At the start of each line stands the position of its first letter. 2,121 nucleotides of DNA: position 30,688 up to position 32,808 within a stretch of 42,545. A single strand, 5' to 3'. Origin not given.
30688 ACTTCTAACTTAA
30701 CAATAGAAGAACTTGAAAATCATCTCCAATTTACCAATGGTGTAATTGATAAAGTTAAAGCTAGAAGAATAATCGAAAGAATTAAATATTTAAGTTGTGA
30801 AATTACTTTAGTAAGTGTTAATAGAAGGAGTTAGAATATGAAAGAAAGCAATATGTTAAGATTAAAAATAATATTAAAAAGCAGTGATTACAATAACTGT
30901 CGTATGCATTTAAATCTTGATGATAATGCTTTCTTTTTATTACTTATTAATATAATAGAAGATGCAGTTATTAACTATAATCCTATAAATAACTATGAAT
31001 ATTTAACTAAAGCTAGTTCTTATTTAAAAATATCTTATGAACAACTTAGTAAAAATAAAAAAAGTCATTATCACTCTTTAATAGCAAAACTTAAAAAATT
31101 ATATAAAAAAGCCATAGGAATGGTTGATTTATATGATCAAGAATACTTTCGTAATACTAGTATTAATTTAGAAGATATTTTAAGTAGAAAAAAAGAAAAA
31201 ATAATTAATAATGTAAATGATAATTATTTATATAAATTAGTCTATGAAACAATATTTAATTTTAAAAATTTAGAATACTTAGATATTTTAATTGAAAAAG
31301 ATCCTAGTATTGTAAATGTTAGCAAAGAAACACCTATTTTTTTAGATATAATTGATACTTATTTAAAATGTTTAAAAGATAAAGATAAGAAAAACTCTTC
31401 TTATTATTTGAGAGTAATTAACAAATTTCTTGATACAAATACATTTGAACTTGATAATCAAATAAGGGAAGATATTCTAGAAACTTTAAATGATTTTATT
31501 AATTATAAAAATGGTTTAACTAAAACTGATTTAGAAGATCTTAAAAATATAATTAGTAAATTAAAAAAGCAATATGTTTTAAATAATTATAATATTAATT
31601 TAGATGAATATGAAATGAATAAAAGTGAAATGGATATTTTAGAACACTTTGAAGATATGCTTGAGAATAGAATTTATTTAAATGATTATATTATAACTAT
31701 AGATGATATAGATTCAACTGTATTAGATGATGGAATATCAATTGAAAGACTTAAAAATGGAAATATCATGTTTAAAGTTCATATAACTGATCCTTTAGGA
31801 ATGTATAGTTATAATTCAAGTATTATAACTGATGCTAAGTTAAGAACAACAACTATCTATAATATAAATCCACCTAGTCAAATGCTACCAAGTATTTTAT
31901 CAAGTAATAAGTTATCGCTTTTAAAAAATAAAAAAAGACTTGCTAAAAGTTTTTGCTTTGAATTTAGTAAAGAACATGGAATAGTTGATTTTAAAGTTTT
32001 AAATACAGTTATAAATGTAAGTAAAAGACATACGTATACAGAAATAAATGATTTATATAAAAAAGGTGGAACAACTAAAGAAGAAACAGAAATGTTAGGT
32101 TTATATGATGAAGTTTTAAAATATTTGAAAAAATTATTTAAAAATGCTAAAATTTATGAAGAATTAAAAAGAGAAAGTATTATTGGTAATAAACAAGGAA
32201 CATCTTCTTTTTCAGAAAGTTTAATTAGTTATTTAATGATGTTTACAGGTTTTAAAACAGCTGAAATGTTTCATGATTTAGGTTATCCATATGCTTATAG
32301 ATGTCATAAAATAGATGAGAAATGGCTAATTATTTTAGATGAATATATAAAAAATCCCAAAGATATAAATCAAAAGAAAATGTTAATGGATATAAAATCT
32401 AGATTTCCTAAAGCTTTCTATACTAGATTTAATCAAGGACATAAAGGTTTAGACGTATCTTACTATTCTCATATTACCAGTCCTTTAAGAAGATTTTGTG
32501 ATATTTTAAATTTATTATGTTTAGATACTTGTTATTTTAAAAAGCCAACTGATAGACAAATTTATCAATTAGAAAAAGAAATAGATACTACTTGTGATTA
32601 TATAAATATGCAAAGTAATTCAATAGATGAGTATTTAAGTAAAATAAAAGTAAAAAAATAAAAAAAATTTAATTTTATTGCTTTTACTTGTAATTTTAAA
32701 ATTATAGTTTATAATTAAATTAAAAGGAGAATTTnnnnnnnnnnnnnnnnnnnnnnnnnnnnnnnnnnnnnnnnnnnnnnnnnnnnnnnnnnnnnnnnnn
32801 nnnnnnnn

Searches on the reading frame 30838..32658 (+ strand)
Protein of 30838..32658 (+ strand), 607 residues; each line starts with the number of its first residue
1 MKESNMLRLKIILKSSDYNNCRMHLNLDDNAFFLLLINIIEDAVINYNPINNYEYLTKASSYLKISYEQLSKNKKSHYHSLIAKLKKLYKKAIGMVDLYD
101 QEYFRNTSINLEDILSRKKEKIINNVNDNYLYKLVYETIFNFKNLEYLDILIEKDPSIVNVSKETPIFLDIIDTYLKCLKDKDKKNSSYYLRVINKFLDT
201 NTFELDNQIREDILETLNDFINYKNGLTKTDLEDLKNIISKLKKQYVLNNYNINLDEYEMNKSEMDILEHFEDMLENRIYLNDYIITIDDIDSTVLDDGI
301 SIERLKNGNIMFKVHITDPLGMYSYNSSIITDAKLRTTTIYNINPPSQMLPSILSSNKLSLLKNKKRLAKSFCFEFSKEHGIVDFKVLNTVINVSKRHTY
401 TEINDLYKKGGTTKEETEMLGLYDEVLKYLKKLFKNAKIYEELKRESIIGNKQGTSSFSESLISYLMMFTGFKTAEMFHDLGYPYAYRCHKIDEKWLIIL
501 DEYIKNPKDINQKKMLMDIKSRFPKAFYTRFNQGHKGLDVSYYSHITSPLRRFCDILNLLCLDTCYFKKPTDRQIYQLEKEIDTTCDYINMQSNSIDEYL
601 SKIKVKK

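Call 7: search_protein_families(library=pfam, proteins=[window:30838-32658:+], max_evalue=1)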
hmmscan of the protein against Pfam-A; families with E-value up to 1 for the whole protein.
window:30838-32658:+ (607 aa): 4 families
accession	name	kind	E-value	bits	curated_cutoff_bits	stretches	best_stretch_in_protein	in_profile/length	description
PF00773.25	RNB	-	5.1e-45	154.6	29.3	1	285-563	9-321/326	RNB domain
PF05192.23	MutS_III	-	0.18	12.6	34.1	1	202-443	59-187/194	MutS domain III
PF11123.14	DNA_Packaging_2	-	0.22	12.1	27.5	1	173-212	15-56/79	DNA packaging protein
PF06819.16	Arc_PepC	-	0.34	11.6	23.4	0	419-443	84-108/110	Archaeal Peptidase A24 C-terminal Domain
